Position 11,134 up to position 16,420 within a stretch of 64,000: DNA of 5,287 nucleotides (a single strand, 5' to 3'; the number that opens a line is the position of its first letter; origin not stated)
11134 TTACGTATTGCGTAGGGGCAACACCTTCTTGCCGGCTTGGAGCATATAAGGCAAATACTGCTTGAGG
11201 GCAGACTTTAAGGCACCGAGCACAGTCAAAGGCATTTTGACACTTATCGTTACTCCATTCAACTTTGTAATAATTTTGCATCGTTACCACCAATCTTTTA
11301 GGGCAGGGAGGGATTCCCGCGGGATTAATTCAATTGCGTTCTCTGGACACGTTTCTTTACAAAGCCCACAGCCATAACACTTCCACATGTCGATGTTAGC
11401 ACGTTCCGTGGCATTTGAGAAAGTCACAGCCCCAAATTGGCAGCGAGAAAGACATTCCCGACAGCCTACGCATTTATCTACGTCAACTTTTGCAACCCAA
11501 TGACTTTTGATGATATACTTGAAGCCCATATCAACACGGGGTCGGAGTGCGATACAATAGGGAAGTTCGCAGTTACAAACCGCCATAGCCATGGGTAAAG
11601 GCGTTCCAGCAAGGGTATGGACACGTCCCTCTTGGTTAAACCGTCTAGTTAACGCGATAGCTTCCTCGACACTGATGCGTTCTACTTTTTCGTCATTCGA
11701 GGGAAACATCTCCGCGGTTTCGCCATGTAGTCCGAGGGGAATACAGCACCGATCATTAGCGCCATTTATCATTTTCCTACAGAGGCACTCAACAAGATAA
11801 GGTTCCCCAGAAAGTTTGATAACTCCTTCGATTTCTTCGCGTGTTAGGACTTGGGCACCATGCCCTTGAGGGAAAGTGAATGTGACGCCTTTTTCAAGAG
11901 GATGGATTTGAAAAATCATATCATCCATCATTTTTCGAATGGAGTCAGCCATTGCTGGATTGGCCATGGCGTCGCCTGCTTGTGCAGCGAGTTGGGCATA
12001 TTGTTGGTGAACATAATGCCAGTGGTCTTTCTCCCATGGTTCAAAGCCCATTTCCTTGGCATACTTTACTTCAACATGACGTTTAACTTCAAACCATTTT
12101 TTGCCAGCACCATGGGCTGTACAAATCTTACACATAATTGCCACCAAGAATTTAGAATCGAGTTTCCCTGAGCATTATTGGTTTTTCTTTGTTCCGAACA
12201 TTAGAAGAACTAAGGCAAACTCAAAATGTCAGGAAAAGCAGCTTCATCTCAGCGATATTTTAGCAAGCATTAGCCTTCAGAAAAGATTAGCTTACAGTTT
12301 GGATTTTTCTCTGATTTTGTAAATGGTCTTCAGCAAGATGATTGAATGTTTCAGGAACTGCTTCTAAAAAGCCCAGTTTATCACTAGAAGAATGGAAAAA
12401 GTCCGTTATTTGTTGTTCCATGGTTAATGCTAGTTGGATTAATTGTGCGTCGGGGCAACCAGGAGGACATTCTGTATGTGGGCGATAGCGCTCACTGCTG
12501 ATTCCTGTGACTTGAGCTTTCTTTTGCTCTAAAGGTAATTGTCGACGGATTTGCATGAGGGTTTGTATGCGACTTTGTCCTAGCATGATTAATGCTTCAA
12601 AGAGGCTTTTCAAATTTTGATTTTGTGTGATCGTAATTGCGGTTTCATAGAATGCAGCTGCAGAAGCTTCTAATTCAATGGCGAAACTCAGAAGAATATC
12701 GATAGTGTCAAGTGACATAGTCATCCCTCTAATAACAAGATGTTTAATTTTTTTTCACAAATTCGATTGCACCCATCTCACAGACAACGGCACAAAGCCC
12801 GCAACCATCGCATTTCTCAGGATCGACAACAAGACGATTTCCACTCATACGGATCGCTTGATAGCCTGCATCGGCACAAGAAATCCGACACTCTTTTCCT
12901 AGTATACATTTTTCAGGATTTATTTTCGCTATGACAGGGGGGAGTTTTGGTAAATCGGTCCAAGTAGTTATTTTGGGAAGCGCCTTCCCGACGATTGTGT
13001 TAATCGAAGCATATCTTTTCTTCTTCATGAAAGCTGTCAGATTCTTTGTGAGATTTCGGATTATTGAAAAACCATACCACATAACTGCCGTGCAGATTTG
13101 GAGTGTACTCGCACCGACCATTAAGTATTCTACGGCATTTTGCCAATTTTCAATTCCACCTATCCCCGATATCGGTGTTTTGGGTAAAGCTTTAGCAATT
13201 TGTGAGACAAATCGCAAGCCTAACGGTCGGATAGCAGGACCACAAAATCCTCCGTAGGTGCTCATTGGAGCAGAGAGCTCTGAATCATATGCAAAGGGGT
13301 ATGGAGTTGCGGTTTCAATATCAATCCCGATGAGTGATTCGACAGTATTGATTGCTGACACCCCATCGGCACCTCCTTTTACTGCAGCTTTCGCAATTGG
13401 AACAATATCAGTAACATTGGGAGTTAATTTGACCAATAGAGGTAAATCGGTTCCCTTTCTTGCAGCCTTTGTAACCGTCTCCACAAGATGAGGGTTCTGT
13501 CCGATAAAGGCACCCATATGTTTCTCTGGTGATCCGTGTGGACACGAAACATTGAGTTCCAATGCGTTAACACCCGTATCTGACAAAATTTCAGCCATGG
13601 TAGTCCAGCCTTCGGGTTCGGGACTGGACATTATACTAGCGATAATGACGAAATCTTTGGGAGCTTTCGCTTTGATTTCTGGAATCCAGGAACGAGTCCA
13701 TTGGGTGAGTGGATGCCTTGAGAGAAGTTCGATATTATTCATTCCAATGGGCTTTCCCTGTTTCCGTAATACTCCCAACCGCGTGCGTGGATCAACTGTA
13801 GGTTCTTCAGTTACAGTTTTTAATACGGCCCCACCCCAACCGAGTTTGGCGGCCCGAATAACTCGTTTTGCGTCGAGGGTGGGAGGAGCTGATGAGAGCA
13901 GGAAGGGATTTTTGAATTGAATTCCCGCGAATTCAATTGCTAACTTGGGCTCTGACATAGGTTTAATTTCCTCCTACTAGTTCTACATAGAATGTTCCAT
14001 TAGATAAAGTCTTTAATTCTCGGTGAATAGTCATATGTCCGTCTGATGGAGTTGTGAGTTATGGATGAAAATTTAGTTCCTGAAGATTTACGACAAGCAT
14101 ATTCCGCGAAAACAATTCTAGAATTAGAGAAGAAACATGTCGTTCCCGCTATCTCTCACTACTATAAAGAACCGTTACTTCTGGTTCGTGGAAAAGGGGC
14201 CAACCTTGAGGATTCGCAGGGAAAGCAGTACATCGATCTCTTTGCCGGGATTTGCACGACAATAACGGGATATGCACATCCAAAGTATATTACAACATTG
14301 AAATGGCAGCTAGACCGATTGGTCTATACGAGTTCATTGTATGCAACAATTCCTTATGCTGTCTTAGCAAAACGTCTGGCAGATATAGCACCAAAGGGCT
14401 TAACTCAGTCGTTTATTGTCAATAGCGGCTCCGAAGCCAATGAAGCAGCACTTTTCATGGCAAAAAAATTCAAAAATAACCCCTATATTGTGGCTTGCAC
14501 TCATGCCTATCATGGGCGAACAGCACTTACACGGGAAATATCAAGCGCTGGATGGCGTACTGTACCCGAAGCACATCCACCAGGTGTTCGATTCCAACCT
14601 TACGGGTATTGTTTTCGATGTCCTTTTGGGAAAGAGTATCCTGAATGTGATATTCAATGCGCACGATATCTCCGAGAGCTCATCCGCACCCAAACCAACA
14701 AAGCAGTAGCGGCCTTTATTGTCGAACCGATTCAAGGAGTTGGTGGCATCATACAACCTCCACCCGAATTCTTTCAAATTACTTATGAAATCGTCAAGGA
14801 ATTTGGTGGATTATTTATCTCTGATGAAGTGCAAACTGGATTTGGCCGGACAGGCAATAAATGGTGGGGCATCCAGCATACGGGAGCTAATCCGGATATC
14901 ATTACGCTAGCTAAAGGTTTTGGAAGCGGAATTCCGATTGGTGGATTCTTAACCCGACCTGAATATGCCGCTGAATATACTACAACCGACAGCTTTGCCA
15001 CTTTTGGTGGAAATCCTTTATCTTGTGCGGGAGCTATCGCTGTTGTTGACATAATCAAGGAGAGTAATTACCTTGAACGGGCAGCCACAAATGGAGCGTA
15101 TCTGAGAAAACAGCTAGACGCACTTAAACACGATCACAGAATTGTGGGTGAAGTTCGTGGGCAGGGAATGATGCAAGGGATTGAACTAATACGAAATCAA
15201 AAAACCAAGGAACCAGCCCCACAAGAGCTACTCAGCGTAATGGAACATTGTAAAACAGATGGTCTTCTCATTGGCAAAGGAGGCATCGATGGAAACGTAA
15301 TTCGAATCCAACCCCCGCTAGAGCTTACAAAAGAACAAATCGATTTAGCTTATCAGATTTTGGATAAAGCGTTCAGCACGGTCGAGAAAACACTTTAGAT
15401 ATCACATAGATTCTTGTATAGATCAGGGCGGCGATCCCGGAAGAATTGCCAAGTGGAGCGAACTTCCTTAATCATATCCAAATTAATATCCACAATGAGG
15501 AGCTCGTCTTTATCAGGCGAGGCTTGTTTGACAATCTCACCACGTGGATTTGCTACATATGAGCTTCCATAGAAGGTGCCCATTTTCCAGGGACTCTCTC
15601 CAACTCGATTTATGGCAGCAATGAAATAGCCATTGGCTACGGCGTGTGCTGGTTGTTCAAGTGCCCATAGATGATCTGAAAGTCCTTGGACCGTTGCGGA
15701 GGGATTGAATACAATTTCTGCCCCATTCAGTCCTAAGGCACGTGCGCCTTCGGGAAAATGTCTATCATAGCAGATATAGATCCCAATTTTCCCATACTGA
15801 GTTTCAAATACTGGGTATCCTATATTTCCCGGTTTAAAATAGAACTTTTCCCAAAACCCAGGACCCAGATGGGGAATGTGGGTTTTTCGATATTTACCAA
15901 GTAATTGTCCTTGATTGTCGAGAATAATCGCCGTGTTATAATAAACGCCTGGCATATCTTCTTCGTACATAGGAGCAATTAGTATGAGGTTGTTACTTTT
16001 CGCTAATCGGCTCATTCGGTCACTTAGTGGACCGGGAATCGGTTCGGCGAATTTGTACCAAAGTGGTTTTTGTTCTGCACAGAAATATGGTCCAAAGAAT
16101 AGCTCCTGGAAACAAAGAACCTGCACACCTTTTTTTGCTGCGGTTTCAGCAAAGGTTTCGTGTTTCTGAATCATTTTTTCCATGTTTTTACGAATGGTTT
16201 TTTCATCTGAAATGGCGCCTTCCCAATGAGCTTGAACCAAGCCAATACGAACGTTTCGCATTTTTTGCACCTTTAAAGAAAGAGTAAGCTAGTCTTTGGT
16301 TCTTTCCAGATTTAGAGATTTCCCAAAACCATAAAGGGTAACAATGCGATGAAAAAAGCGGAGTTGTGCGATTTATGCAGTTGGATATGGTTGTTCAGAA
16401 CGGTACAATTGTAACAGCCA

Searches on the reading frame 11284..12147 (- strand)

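Call 39: search_protein_families(library=pfam, proteins=[window:11284-12147:-], max_evalue=1e-8)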
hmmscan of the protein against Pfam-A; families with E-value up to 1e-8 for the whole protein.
window:11284-12147:- (287 aa): 4 families
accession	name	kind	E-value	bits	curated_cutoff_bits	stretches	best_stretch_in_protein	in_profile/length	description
PF14697.11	Fer4_21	-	2.5e-09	37.6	35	1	219-274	1-59/59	4Fe-4S dicluster domain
PF00037.32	Fer4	-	3.4e-09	36.6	21.1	0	256-273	7-24/24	4Fe-4S binding domain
PF13237.11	Fer4_10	-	8.8e-09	35.6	25.5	1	221-268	4-53/53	4Fe-4S dicluster domain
PF12838.12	Fer4_7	-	9.3e-09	36.1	27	1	225-271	1-52/52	4Fe-4S dicluster domain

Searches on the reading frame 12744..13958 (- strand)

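Call 39: search_protein_families(library=pfam, proteins=[window:12744-13958:-], max_evalue=1e-8)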
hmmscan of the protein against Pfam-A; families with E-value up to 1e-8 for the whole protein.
window:12744-13958:- (404 aa): 2 families
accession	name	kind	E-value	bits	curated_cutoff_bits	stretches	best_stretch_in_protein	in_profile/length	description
PF01180.27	DHO_dh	-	1.3e-37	130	27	1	6-311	2-291/291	Dihydroorotate dehydrogenase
PF14697.11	Fer4_21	-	3e-11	43.7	35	1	344-399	1-58/59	4Fe-4S dicluster domain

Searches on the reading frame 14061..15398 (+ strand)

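Call 40: search_protein_families(library=pfam, proteins=[window:14061-15398:+], max_evalue=1e-8)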
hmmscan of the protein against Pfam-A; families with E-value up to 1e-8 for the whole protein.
window:14061-15398:+ (445 aa): 1 family
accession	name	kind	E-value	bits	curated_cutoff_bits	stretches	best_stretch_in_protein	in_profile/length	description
PF00202.27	Aminotran_3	-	3.9e-96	322.6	30.5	1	38-437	10-402/403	Aminotransferase class-III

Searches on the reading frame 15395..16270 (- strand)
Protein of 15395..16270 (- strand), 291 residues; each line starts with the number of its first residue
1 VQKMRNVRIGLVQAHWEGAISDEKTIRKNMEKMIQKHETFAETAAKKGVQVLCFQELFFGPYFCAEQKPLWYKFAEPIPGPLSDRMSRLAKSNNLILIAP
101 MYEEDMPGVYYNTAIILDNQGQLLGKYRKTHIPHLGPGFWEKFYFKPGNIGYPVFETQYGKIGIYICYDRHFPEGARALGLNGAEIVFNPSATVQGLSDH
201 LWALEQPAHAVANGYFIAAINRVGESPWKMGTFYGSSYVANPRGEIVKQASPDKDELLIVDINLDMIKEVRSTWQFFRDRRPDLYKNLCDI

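Call 40: search_protein_families(library=pfam, proteins=[window:15395-16270:-], max_evalue=1e-8)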
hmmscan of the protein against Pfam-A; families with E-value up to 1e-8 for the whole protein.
window:15395-16270:- (291 aa): 1 family
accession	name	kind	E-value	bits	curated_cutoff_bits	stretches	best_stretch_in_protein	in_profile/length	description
PF00795.27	CN_hydrolase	-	7.7e-64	215.9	23.2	1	9-271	2-255/256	Carbon-nitrogen hydrolase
